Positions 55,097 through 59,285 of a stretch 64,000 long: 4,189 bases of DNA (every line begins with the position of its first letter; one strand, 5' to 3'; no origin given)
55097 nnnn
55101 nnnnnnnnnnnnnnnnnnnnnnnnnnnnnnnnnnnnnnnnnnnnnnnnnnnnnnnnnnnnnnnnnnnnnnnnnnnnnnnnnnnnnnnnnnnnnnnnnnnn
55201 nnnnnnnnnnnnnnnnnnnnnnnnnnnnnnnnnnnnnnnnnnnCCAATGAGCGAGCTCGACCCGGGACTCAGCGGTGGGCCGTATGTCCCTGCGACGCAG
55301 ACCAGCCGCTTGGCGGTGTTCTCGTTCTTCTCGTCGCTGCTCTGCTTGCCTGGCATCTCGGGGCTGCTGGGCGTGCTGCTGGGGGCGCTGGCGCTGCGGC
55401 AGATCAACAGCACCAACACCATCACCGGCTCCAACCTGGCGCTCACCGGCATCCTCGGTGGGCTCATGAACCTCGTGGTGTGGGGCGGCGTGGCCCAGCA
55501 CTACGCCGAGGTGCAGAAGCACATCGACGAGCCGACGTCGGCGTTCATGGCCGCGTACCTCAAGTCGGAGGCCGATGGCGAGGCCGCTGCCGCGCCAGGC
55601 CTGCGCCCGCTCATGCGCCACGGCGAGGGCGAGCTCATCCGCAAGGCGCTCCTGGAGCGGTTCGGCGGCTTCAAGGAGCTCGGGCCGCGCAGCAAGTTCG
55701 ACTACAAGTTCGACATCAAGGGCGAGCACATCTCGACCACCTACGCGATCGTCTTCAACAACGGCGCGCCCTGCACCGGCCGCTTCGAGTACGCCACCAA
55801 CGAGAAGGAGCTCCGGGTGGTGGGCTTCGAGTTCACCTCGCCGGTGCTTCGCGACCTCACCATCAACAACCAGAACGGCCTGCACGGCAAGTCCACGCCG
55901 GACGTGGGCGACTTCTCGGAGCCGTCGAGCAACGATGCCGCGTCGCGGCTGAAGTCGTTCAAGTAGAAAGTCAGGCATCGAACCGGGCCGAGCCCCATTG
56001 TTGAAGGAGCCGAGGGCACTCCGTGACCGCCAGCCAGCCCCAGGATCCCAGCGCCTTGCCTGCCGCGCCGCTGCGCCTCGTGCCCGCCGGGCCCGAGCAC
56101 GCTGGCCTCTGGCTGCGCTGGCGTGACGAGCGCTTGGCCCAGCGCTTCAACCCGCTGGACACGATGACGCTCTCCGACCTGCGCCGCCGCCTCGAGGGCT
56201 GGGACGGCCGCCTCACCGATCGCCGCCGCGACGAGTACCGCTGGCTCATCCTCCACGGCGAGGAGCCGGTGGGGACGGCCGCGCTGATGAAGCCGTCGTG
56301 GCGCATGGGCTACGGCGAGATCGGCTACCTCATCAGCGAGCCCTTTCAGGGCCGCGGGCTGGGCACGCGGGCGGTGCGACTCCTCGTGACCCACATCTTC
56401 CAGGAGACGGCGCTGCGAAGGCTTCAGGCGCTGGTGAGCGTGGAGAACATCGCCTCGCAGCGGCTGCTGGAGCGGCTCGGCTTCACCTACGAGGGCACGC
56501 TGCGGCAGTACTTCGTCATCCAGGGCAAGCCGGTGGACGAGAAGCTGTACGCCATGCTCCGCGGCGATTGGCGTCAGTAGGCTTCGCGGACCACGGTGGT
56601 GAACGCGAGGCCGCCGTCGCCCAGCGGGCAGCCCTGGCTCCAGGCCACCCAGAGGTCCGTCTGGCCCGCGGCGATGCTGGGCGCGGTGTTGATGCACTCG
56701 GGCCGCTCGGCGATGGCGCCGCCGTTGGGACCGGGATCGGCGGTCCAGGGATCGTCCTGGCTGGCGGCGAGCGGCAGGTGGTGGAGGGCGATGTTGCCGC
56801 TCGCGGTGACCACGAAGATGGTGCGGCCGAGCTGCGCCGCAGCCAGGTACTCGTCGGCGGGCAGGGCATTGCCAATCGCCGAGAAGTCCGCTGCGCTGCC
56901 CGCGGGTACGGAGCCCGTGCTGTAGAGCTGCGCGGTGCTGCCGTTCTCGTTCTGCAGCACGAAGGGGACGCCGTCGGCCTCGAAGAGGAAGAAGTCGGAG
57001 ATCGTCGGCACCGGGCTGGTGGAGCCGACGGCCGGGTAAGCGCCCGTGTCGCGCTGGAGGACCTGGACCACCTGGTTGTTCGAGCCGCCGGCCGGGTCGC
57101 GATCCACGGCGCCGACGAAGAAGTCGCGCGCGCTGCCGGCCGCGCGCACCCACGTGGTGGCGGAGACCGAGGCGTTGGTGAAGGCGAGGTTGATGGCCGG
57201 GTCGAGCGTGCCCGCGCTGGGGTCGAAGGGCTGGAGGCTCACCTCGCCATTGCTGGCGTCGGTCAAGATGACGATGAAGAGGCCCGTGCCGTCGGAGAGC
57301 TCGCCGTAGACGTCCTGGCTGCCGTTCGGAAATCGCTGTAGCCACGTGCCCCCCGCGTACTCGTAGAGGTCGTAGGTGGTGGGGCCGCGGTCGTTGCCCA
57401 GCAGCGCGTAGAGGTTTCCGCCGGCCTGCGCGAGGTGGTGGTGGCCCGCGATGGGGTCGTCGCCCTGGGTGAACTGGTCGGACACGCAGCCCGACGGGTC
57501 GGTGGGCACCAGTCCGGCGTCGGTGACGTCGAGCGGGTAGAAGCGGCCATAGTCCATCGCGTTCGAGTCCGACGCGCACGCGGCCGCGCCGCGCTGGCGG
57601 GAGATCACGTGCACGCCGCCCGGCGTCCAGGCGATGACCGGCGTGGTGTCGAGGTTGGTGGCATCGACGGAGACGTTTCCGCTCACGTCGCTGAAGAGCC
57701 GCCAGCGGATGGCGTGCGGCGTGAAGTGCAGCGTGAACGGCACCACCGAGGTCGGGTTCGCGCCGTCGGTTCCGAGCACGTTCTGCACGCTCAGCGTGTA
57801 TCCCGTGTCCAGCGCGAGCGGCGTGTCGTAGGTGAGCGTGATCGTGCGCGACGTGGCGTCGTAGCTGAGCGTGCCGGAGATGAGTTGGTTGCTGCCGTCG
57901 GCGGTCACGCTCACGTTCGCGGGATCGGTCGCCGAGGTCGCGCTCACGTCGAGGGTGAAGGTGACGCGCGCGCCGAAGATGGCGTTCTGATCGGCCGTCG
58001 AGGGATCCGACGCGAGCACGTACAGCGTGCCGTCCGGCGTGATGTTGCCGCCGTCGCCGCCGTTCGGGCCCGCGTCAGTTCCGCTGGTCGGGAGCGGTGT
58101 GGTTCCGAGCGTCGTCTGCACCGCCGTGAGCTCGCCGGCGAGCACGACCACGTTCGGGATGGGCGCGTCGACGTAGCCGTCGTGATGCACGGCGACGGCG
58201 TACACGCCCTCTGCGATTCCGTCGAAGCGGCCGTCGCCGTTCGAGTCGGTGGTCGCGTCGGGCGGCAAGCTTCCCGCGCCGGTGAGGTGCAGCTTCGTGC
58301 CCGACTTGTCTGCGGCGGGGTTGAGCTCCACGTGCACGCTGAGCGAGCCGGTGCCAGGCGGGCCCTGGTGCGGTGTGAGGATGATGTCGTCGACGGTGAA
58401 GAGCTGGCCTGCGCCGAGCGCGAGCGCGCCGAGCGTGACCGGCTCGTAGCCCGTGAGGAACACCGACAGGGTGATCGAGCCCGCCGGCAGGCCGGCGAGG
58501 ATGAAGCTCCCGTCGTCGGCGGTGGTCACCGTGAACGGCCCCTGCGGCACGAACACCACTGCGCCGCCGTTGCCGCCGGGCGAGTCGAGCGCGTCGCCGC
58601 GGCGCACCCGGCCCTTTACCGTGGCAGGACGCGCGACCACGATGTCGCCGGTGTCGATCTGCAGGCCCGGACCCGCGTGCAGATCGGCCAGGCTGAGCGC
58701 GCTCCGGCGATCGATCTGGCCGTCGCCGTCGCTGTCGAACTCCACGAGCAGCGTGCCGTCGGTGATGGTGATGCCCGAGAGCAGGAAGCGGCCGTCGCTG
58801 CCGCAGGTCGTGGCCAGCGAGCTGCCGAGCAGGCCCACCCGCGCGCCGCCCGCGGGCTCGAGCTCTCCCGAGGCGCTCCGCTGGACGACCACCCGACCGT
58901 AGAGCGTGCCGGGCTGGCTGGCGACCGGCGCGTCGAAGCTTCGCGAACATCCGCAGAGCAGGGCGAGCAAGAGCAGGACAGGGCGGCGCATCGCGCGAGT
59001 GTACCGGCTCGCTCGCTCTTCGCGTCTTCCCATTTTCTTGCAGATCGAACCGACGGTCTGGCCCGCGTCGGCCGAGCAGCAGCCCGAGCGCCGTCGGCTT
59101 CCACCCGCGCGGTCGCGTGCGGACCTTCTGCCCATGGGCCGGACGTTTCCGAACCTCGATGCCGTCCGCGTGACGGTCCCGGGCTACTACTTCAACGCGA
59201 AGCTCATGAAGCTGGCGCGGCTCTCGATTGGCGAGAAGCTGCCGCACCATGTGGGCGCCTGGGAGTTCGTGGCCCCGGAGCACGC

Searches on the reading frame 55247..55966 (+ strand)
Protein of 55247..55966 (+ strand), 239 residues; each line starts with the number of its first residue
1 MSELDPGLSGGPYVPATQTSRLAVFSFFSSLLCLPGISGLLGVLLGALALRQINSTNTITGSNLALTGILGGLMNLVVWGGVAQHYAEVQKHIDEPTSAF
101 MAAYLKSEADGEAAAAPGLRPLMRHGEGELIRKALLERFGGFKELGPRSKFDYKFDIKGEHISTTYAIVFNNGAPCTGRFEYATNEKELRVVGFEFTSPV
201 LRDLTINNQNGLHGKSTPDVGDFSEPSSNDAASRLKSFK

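Call 3: search_protein_families(library=pfam, proteins=[window:55247-55966:+], max_evalue=1)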
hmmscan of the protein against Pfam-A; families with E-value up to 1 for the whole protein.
window:55247-55966:+ (239 aa): 2 families
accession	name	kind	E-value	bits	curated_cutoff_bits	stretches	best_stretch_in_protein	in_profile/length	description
PF13828.11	DUF4190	-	3.6e-07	30.3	35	1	22-79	1-59/62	Domain of unknown function (DUF4190)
PF16083.10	Phage_holin_3_3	-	0.35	11.5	28.4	0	28-71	28-70/78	LydA holin phage, holin superfamily III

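Call 4: search_protein_families(library=ncbifam, proteins=[window:55247-55966:+], max_evalue=1)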
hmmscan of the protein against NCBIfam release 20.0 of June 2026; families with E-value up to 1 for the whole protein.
window:55247-55966:+ (239 aa): 0 families

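Call 71: predict_structure(alignment_id=A2)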
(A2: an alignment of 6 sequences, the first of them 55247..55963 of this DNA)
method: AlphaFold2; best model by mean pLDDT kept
length: 239 residues; sequences in the alignment: 6
mean_pLDDT: 75.1   pTM: 0.61
mean pLDDT of the five models: 75.1, 73.2, 69.0, 65.6, 62.4
residues with pLDDT >= 90: 15; 70-90: 171; 50-70: 18; < 50: 35
segments of 3 or more residues with pLDDT < 50: 1-14, 219-239
pLDDT, mean of each block of 10 residues (from residue 1): 40 57 79 75 85 76 82 83 82 87 87 82 75 87 88 76 89 84 80 87 78 63 39 37
secondary structure, 60 per line:
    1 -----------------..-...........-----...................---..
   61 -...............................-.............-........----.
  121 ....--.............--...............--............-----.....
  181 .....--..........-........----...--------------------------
elements in order: H21-31 H37-55 H62-92 H94-106 H108-114 H120-124 H127-139 E142-156 E159-170 E176-185 E188-197 H199-206 E211-213

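Call 75: fold_search(model_id=the predicted structure, library=pdb)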
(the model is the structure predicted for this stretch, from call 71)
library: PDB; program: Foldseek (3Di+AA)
matches with E <= 10: 577; with E <= 0.001: 0
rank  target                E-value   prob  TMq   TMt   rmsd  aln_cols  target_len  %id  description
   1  4fcz_A                2.4e-02  0.54  0.18  0.22  10.7       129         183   15  Crystal Structure of Toluene-tolerance protein from Pseudomonas putida (strain KT2440), Northeast Structural Genomics  (released 2013-02-13)
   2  5uwb_A                3.5e-02  0.35  0.19  0.22  16.1       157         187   15  Re-refined 4FCZ: lipid-bound crystal structure of toluene-tolerance protein from Pseudomonas putida (released 2017-04-19)
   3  6p7l_F                4.5e-02  0.80  0.26  0.41   6.9       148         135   16  1.8 Angstrom structure of Aln2 from Streptomyces sp. CM020 (released 2020-06-17)
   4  8dte                  4.5e-02  0.72  0.23  0.30  10.8       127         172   12  Crystal Structure of a toluene tolerance periplasmic transport protein from Neisseria gonorrhoeae (released 2022-08-10)
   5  7sjy_B                7.5e-02  0.75  0.27  0.22  11.2       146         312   11  Crystal structure of Clostridium thermocellum RsgI9 S1C-NTF2 bi-domain (released 2022-03-02)
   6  11hy                  7.5e-02  0.30  0.19  0.24  15.3       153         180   14  Crystal Structure of an exported phospholipid binding protein from Bordetella pertussis in complex with Di-palmitoyl-3-s (released 2026-03-11)
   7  7sjy_A                9.5e-02  0.66  0.27  0.21  12.3       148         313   12  Crystal structure of Clostridium thermocellum RsgI9 S1C-NTF2 bi-domain (released 2022-03-02)
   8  6p77_B                1.6e-01  0.51  0.26  0.40   7.1       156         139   10  2.5 Angstrom structure of Caci_6494 from Catenulispora Acidiphila (released 2020-06-17)
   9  11if                  1.6e-01  0.23  0.19  0.24  12.9       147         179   14  Crystal Structure of an exported phospholipid binding protein from Bordetella pertussis in complex with Di-palmitoyl-3-s (released 2026-03-11)
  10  2rgq_A                1.9e-01  0.72  0.26  0.41   4.2       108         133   11  Crystal structure of a protein of unknown function with a cystatin-like fold (npun_r3134) from nostoc punctiforme pcc  (released 2007-10-16)
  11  6ihj_B                2.0e-01  0.57  0.21  0.35   3.9        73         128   11  Crystal structure of Drosophila Nxf1 NTF2 domain in complex with Nxt1/p15 (released 2019-08-14)
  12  7c8z_B                2.0e-01  0.35  0.19  0.25   5.7        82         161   13  Crystal structure of salicylate 5-hydroxylase NagGH (a Rieske non-heme iron-dependent monooxgenase) (released 2021-01-06)
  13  7aed_B                2.0e-01  0.21  0.22  0.31  14.4       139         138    9  VirB8 domain of PrgL from Enterococcus faecalis pCF10 (released 2020-11-18)
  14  2chc_A                2.4e-01  0.57  0.28  0.37   4.9       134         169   11  Structure of Rv3472(D26N), a function unknown protein from Mycobacterium tuberculosis (released 2007-05-01)
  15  9mua_A                2.5e-01  0.57  0.22  0.27   4.2        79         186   13  4OT-SnoaL from P. atlanticus - Apo form (released 2025-04-09)
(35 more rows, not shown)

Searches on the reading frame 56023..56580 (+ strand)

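Call 3: search_protein_families(library=pfam, proteins=[window:56023-56580:+], max_evalue=1)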
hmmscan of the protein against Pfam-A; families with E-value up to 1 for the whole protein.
window:56023-56580:+ (185 aa): 6 families
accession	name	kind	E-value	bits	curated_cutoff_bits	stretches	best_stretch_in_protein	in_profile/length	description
PF13302.13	Acetyltransf_3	-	4.3e-24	86.2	25.4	1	17-155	2-138/138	Acetyltransferase (GNAT) domain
PF00583.31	Acetyltransf_1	-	9.9e-15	55.3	20.7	1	58-154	25-116/116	Acetyltransferase (GNAT) family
PF13420.13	Acetyltransf_4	-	5.4e-08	33.4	24.3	1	30-173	12-153/155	Acetyltransferase (GNAT) domain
PF08445.16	FR47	-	2.5e-07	31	22.1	1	92-157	16-80/86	FR47-like protein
PF13508.13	Acetyltransf_7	-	0.00028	21.6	27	1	74-155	6-83/84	Acetyltransferase (GNAT) domain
PF13523.12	Acetyltransf_8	-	0.0004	20.4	27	1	103-159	85-142/145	Acetyltransferase (GNAT) domain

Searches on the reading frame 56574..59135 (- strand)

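Call 25: search_protein_families(library=pfam, proteins=[window:56574-59135:-], max_evalue=0.001)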
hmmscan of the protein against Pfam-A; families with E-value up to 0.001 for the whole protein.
window:56574-59135:- (853 aa): 3 families
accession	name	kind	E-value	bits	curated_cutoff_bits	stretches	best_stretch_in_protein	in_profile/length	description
PF13620.12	CarboxypepD_reg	-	1.3e-15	57.9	32.3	2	190-251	15-79/82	Carboxypeptidase regulatory-like domain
PF13715.12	CarbopepD_reg_2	-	3.7e-08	33.7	32.2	0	191-233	16-58/88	CarboxypepD_reg-like domain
PF13205.12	Big_5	-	1.4e-05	26.2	23.6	1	376-471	10-103/105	Bacterial Ig-like domain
